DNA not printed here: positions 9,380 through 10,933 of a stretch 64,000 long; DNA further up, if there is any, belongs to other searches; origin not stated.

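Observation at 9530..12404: Stand-alone class II aaRS catalytic-core paralogue immediately upstream of asnS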

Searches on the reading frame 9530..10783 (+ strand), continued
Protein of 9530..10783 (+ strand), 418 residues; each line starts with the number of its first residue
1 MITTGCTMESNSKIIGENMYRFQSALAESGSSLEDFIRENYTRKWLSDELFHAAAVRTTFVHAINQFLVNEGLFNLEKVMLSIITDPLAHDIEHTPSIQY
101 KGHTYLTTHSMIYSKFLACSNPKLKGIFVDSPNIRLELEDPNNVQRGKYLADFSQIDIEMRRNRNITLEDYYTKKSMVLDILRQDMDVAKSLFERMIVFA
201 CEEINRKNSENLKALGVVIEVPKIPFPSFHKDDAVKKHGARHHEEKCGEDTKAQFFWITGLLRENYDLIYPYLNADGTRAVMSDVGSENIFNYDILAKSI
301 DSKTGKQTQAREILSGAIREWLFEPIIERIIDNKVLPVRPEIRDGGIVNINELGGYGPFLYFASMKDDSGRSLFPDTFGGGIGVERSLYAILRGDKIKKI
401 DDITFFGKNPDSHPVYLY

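Call 19: predict_structure(alignment_id=A1)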
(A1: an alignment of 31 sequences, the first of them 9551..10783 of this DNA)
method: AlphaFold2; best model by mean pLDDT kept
length: 411 residues; sequences in the alignment: 31
mean_pLDDT: 72.7   pTM: 0.77
mean pLDDT of the five models: 72.7, 72.1, 69.7, 62.0, 59.0
residues with pLDDT >= 90: 107; 70-90: 143; 50-70: 87; < 50: 74
segments of 3 or more residues with pLDDT < 50: 1-9, 70-105, 124-133, 138-144, 400-411
pLDDT, mean of each block of 10 residues (from residue 1): 43 64 69 64 82 85 71 39 39 35 50 60 45 45 55 79 82 90 95 97 96 96 95 92 96 72 62 77 91 95 92 73 66 81 75 75 74 85 93 70 41 28
secondary structure, 60 per line:
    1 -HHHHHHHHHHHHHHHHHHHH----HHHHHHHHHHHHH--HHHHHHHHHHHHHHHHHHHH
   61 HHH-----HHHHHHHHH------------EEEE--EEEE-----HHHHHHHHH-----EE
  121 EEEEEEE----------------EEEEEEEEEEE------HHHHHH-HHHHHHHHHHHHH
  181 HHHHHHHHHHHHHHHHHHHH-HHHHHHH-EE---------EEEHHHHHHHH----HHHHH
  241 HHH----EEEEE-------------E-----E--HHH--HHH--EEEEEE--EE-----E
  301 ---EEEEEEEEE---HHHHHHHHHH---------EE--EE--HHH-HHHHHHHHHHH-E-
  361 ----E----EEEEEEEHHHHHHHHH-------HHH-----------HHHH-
elements in order: H2-21 H26-38 H41-63 H69-77 E90-93 E96-99 H105-113 E119-127 E144-154 H161-166 H168-200 H202-208 E221-223 H224-231 H236-243 E248-252 E285-290 E304-312 H316-325 H347-357 E370-376 H377-385 H407-410
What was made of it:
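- AF2 confidence is only moderate (pLDDT 72.7) and is lowest around motifs 1-2 (call 19).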

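Call 21: search_protein_representatives(alignment_id=A1)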
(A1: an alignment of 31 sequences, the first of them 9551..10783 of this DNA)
Query: 31 sequences, 411 profile positions. Proteins with E-value up to 0.001 (for the whole library): 155; up to 1e-10: 98; up to 1e-30: 25. The best 150 are listed.
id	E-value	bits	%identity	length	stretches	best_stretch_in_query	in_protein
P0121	2.4e-157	540.7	-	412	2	1-237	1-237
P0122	1.6e-150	518.2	-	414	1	6-411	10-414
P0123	1.5e-143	495.2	-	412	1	1-411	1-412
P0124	6.1e-138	476.8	-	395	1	8-411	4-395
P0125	5.1e-128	444.1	-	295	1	117-411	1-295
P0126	1.4e-121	422.9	-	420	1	3-409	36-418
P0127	3.5e-91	322.8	-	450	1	5-291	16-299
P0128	2.2e-90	320.1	-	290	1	5-235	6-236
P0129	2.2e-64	234.5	-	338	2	74-242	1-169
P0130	5.2e-64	233.3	-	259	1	7-181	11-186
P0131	1.8e-58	215.0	-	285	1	7-194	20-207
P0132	6.7e-57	209.9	-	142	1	1-118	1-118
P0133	1.7e-56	208.5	-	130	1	283-411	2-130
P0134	6.7e-50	186.8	-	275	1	6-228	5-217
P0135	2.2e-48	181.8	-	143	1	1-105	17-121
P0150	1.2e-26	110.2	-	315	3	39-155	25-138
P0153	2.0e-25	106.2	-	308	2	32-155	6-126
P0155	1.5e-24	103.3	-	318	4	32-155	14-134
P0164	3.0e-20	89.2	-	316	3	25-161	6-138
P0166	5.0e-20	88.4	-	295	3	46-154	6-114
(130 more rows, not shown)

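Call 22: fold_search(model_id=the predicted structure, library=pdb)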
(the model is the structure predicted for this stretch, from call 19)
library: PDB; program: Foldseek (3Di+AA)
matches with E <= 10: 380; with E <= 0.001: 215
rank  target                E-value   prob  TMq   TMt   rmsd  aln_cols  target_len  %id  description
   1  1b8a_A                1.9e-12  1.00  0.53  0.50   7.5       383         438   16  ASPARTYL-TRNA SYNTHETASE (released 1999-02-02)
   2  3nel_A                2.0e-12  1.00  0.52  0.49   7.5       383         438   17  Aspartyl-tRNA synthetase complexed with aspartic acid (released 2010-08-04)
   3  3rl6_B                7.4e-12  1.00  0.50  0.70   7.7       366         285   22  Crystal structure of the archaeal asparagine synthetase A complexed with L-Asparagine and Adenosine monophosphate (released 2011-08-17)
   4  3reu_B                7.4e-12  1.00  0.50  0.69   7.8       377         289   22  Crystal structure of the archaeal asparagine synthetase A complexed with L-Aspartic acid and Adenosine triphosphate (released 2011-08-17)
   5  3rex_B                1.4e-11  1.00  0.48  0.66   8.3       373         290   22  Crystal structure of the archaeal asparagine synthetase A complexed with Adenosine monophosphate (released 2011-08-17)
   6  1x56                  5.4e-11  1.00  0.52  0.51   6.8       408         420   14  Crystal structure of asparaginyl-tRNA synthetase from Pyrococcus horikoshii (released 2006-05-23)
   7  1nnh                  7.1e-11  1.00  0.49  0.66   8.6       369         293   22  Hypothetical protein from Pyrococcus furiosus Pfu-1801964 (released 2004-02-03)
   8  1x54                  8.9e-11  1.00  0.53  0.50   7.6       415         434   16  Crystal structure of asparaginyl-tRNA synthetase from Pyrococcus horikoshii complexed with asparaginyl-adenylate (released 2006-05-23)
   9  3p8t_A                1.0e-10  1.00  0.50  0.68   8.5       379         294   21  Crystal structure of the archaeal asparagine synthetase A (released 2011-08-17)
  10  1wyd_B                1.4e-10  1.00  0.52  0.50   7.1       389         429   15  Crystal Structure of Aspartyl-tRNA synthetase from Sulfolobus tokodaii (released 2006-07-04)
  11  1wyd_A                1.6e-10  1.00  0.51  0.49   7.4       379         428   18  Crystal Structure of Aspartyl-tRNA synthetase from Sulfolobus tokodaii (released 2006-07-04)
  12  8tc9_C                2.6e-10  1.00  0.48  0.46   7.9       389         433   14  Human asparaginyl-tRNA synthetase bound to OSM-S-106 (released 2024-02-07)
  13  2xgt_B                3.3e-10  1.00  0.52  0.49   7.6       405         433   14  Asparaginyl-tRNA synthetase from Brugia malayi complexed with the sulphamoyl analogue of asparaginyl-adenylate (released 2010-12-15)
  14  2xgt_A                3.7e-10  1.00  0.51  0.49   7.9       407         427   14  Asparaginyl-tRNA synthetase from Brugia malayi complexed with the sulphamoyl analogue of asparaginyl-adenylate (released 2010-12-15)
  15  3m4p_A                4.4e-10  1.00  0.49  0.46   8.0       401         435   13  Entamoeba histolytica asparaginyl-tRNA synthetase (AsnRS) in complex with asparaginyl-adenylate (released 2010-03-23)
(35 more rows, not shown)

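Call 23: search_protein_families(library=ncbifam, proteins=[P0121, P0122, P0124, P0126, P0127, P0150, P0153, P0155, P0164, P0166], max_evalue=0.00001)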
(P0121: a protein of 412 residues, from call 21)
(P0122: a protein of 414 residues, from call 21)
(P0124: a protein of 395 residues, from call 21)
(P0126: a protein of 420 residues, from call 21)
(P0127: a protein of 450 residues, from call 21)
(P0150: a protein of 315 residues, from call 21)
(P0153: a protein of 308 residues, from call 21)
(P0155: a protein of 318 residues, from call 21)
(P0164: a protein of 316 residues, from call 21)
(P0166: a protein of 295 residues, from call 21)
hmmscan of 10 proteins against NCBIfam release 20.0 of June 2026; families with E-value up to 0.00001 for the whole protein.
P0121 (412 aa): 2 families
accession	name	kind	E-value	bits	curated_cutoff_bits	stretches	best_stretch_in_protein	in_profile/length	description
NF005054.0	PRK06462.1-4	equivalog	1.8e-28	99.5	309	1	35-238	13-196/318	asparagine synthetase A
NF005052.0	PRK06462.1-1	equivalog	1.7e-17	63.6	368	1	24-161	27-158/353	asparagine synthetase A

P0122 (414 aa): 2 families
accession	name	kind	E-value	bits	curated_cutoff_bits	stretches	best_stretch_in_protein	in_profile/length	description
NF005054.0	PRK06462.1-4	equivalog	2.4e-29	102.4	309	1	43-335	17-266/318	asparagine synthetase A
NF005052.0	PRK06462.1-1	equivalog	1.4e-16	60.6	368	1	34-160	29-153/353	asparagine synthetase A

P0124 (395 aa): 2 families
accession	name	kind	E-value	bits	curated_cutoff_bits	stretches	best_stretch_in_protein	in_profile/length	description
NF005054.0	PRK06462.1-4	equivalog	1.3e-36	126.3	309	1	27-387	9-312/318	asparagine synthetase A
NF005052.0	PRK06462.1-1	equivalog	5.6e-20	71.7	368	1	22-363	29-327/353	asparagine synthetase A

P0126 (420 aa): 4 families
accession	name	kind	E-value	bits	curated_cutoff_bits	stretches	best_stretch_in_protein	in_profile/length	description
NF005054.0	PRK06462.1-4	equivalog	8.2e-43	146.7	309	1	70-415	15-315/318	asparagine synthetase A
NF005052.0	PRK06462.1-1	equivalog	5.8e-16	58.5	368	1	55-338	21-292/353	asparagine synthetase A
TIGR00458.1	aspS_nondisc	equivalog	2.7e-10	39.8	368.4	1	213-343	236-374/428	aspartate--tRNA(Asn) ligase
NF003483.0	PRK05159.1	equivalog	2.2e-06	26.8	353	0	216-340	244-381/438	aspartate--tRNA(Asn) ligase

P0127 (450 aa): 2 families
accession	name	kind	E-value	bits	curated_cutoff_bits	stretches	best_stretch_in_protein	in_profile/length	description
NF005054.0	PRK06462.1-4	equivalog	1.7e-28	99.6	309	1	45-168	12-136/318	asparagine synthetase A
NF005052.0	PRK06462.1-1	equivalog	3.7e-15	55.8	368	1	28-168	16-154/353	asparagine synthetase A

P0150 (315 aa): 13 families
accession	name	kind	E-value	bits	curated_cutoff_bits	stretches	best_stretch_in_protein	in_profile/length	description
NF005054.0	PRK06462.1-4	equivalog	3e-99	332.1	309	1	22-314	14-317/318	asparagine synthetase A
NF005052.0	PRK06462.1-1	equivalog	2.2e-62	211.2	368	1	22-310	38-348/353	asparagine synthetase A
NF003037.0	PRK03932.1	equivalog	7.3e-34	117.5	414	2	197-310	326-447/451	asparagine--tRNA ligase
NF003483.0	PRK05159.1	equivalog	4.2e-29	101.7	353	1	24-306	128-430/438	aspartate--tRNA(Asn) ligase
TIGR00458.1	aspS_nondisc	equivalog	4.5e-29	101.7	368.4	1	25-305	125-419/428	aspartate--tRNA(Asn) ligase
TIGR00457.1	asnS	equivalog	2.7e-28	99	342.6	2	224-310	367-451/455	asparagine--tRNA ligase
NF005055.0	PRK06462.1-5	equivalog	1.9e-13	50.2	389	1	219-304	244-330/341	asparagine synthetase A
NF001750.0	PRK00476.1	equivalog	7.7e-10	37.7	443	0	80-161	191-267/590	aspartate--tRNA ligase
TIGR00459.1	aspS_bact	equivalog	3.2e-09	35.7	373.85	0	86-196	192-284/586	aspartate--tRNA ligase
NF005053.0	PRK06462.1-3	equivalog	2e-08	34.2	322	0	232-305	192-264/274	asparagine synthetase A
TIGR00462.1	genX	equivalog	1.3e-07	31.4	286.9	0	37-159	5-126/304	EF-P lysine aminoacylase EpmA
TIGR00499.1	lysS_bact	equivalog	9.3e-07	27.8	427.6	0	265-308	450-492/496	lysine--tRNA ligase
NF001756.1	PRK00484.1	subfamily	1.2e-06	27.5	468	0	267-305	445-482/488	lysine--tRNA ligase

P0153 (308 aa): 8 families
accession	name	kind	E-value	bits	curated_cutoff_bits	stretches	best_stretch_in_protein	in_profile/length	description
NF005054.0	PRK06462.1-4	equivalog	1.3e-89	300.4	309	1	6-305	10-315/318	asparagine synthetase A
NF005052.0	PRK06462.1-1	equivalog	3.7e-56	190.7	368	1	4-302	31-347/353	asparagine synthetase A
TIGR00457.1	asnS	equivalog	1.6e-30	106.4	342.6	2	191-303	337-451/455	asparagine--tRNA ligase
NF003037.0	PRK03932.1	equivalog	1.1e-29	103.8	414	2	185-302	326-446/451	asparagine--tRNA ligase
NF003483.0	PRK05159.1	equivalog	4.5e-28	98.3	353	2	204-302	336-433/438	aspartate--tRNA(Asn) ligase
TIGR00458.1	aspS_nondisc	equivalog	6.6e-23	81.4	368.4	1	12-302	124-423/428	aspartate--tRNA(Asn) ligase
NF005055.0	PRK06462.1-5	equivalog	4.8e-14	52.2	389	1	178-304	214-337/341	asparagine synthetase A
NF005053.0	PRK06462.1-3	equivalog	4.3e-07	29.8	322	0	206-303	174-269/274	asparagine synthetase A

P0155 (318 aa): 12 families
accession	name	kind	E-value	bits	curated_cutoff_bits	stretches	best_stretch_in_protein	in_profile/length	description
NF005054.0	PRK06462.1-4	equivalog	2.1e-93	312.9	309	1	14-310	10-310/318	asparagine synthetase A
NF005052.0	PRK06462.1-1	equivalog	3.1e-67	227.1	368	1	18-303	38-338/353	asparagine synthetase A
NF003483.0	PRK05159.1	equivalog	4.5e-32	111.5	353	1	14-312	122-433/438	aspartate--tRNA(Asn) ligase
TIGR00458.1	aspS_nondisc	equivalog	3.4e-30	105.4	368.4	1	6-311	110-422/428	aspartate--tRNA(Asn) ligase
NF003037.0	PRK03932.1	equivalog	1.1e-29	103.8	414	2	200-313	334-447/451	asparagine--tRNA ligase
TIGR00457.1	asnS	equivalog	1.5e-25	89.9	342.6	2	204-313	342-451/455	asparagine--tRNA ligase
TIGR00499.1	lysS_bact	equivalog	1.5e-10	40.4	427.6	0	269-309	451-490/496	lysine--tRNA ligase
NF005055.0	PRK06462.1-5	equivalog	1.5e-09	37.4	389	0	236-312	260-335/341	asparagine synthetase A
NF001750.0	PRK00476.1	equivalog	3.2e-08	32.3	443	0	23-161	138-272/590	aspartate--tRNA ligase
TIGR00459.1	aspS_bact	equivalog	3.3e-08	32.3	373.85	0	20-164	130-270/586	aspartate--tRNA ligase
NF001756.1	PRK00484.1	subfamily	4.3e-08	32.3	468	0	269-308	444-482/488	lysine--tRNA ligase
NF005053.0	PRK06462.1-3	equivalog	2.8e-07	30.4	322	0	214-311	174-267/274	asparagine synthetase A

P0164 (316 aa): 14 families
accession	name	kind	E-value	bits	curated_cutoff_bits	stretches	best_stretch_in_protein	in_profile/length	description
NF005054.0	PRK06462.1-4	equivalog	2.4e-119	398.1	309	1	11-315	8-316/318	asparagine synthetase A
NF005052.0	PRK06462.1-1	equivalog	2.9e-80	270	368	1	11-312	32-348/353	asparagine synthetase A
NF003037.0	PRK03932.1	equivalog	5.8e-37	127.7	414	1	9-313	114-448/451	asparagine--tRNA ligase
NF003483.0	PRK05159.1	equivalog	4.7e-34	118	353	1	11-309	120-431/438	aspartate--tRNA(Asn) ligase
TIGR00457.1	asnS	equivalog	1.7e-32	112.8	342.6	1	13-313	121-452/455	asparagine--tRNA ligase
TIGR00458.1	aspS_nondisc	equivalog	2.4e-30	105.9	368.4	1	13-313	118-425/428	aspartate--tRNA(Asn) ligase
TIGR00459.1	aspS_bact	equivalog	5.3e-18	64.7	373.85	1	9-193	119-288/586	aspartate--tRNA ligase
NF001750.0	PRK00476.1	equivalog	2.4e-17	62.5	443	1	12-192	128-292/590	aspartate--tRNA ligase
NF005055.0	PRK06462.1-5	equivalog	4.1e-12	45.8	389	1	201-309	230-333/341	asparagine synthetase A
TIGR00499.1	lysS_bact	equivalog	2.3e-10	39.7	427.6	1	272-310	454-492/496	lysine--tRNA ligase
NF005053.0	PRK06462.1-3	equivalog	7.7e-09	35.5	322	1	203-304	163-261/274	asparagine synthetase A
NF001756.1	PRK00484.1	subfamily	3.2e-08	32.7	468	0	271-310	446-485/488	lysine--tRNA ligase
NF009460.0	PRK12820.1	equivalog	6.3e-08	31.2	1379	1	13-193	158-321/723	bifunctional aspartyl-tRNA synthetase/aspartyl/glutamyl-tRNA amidotransferase subunit C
TIGR00462.1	genX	equivalog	2.1e-06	27.4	286.9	0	247-306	245-303/304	EF-P lysine aminoacylase EpmA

P0166 (295 aa): 11 families
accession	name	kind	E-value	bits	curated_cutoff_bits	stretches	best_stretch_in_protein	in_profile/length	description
NF005054.0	PRK06462.1-4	equivalog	8.3e-106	353.6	309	1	4-292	22-315/318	asparagine synthetase A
NF005052.0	PRK06462.1-1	equivalog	1.9e-56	191.7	368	1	4-292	46-350/353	asparagine synthetase A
NF003483.0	PRK05159.1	equivalog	8.5e-29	100.7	353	1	5-294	135-438/438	aspartate--tRNA(Asn) ligase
TIGR00458.1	aspS_nondisc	equivalog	6.4e-26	91.3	368.4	1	6-294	132-428/428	aspartate--tRNA(Asn) ligase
NF003037.0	PRK03932.1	equivalog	1.5e-24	86.8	414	2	6-149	132-275/451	asparagine--tRNA ligase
TIGR00457.1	asnS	equivalog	6.9e-23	81.2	342.6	2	9-144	138-272/455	asparagine--tRNA ligase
TIGR00499.1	lysS_bact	equivalog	2.2e-11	43.1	427.6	1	4-142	169-299/496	lysine--tRNA ligase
NF001756.1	PRK00484.1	subfamily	1.6e-10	40.2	468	1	4-168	166-319/488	lysine--tRNA ligase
TIGR00462.1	genX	equivalog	3.1e-08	33.4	286.9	0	10-171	4-143/304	EF-P lysine aminoacylase EpmA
NF001750.0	PRK00476.1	equivalog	8.4e-07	27.6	443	0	58-171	191-287/590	aspartate--tRNA ligase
NF009101.0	PRK12445.1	subfamily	1.9e-06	26.7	1026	0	4-165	181-331/505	lysine--tRNA ligase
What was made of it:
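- Four of the five scanned pass the AS-AR cut-off (P0153 just misses it) (call 23).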

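Call 28: search_solved_structures(query=P0166, max_evalue=1e-10, show_alignments=2)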
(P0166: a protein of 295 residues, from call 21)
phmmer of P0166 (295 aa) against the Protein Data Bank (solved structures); distinct sequences matched with E-value up to 1e-10: 18.
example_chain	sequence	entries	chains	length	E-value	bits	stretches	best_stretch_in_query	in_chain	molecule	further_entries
3p8t_A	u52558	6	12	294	3.7e-74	253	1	6-290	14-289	AsnS-like asparaginyl-tRNA synthetase related protein | Archaeal asparagine synthetase A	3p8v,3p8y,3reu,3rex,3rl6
1nnh_A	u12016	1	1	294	9.2e-74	251.7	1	6-290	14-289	asparaginyl-tRNA synthetase-related peptide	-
3nel_A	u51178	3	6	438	7.5e-19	71.4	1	6-293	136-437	Aspartyl-tRNA synthetase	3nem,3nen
1x54_A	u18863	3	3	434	2.1e-18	69.9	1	6-294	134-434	Asparaginyl-tRNA synthetase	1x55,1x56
1b8a_A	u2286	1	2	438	3.3e-18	69.3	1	6-293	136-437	PROTEIN (ASPARTYL-TRNA SYNTHETASE)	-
1n9w_A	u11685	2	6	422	2.5e-16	63.2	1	4-293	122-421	aspartyl-tRNA synthetase 2 | Non-discriminating and archaeal-type aspartyl-tRNA synthetase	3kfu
5zg8_A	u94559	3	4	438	1.4e-15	60.7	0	7-171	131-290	Asparagine--tRNA ligase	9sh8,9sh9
2xgt_A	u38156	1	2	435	9.8e-15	57.9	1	7-294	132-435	ASPARAGINYL-TRNA SYNTHETASE, CYTOPLASMIC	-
2xti_A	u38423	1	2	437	1e-14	57.8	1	7-294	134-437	ASPARAGINYL-TRNA SYNTHETASE, CYTOPLASMIC, PUTATIVE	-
1wyd_A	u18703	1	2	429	1.6e-14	57.2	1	5-293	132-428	hypothetical aspartyl-tRNA synthetase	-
6iy6_A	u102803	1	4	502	3.3e-14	56.2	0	6-141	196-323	Aspartate--tRNA ligase, cytoplasmic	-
3m4p_A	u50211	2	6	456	3.3e-14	56.2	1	52-292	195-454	Asparaginyl-tRNA synthetase, putative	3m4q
4j15_A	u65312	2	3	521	3.7e-14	56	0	6-141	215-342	Aspartate--tRNA ligase, cytoplasmic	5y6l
8tc7_A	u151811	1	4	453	1.1e-13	54.5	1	6-292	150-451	Asparagine--tRNA ligase, cytoplasmic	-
9w9e_A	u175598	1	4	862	1.1e-13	54.4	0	191-294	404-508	Aspartate--tRNA ligase, cytoplasmic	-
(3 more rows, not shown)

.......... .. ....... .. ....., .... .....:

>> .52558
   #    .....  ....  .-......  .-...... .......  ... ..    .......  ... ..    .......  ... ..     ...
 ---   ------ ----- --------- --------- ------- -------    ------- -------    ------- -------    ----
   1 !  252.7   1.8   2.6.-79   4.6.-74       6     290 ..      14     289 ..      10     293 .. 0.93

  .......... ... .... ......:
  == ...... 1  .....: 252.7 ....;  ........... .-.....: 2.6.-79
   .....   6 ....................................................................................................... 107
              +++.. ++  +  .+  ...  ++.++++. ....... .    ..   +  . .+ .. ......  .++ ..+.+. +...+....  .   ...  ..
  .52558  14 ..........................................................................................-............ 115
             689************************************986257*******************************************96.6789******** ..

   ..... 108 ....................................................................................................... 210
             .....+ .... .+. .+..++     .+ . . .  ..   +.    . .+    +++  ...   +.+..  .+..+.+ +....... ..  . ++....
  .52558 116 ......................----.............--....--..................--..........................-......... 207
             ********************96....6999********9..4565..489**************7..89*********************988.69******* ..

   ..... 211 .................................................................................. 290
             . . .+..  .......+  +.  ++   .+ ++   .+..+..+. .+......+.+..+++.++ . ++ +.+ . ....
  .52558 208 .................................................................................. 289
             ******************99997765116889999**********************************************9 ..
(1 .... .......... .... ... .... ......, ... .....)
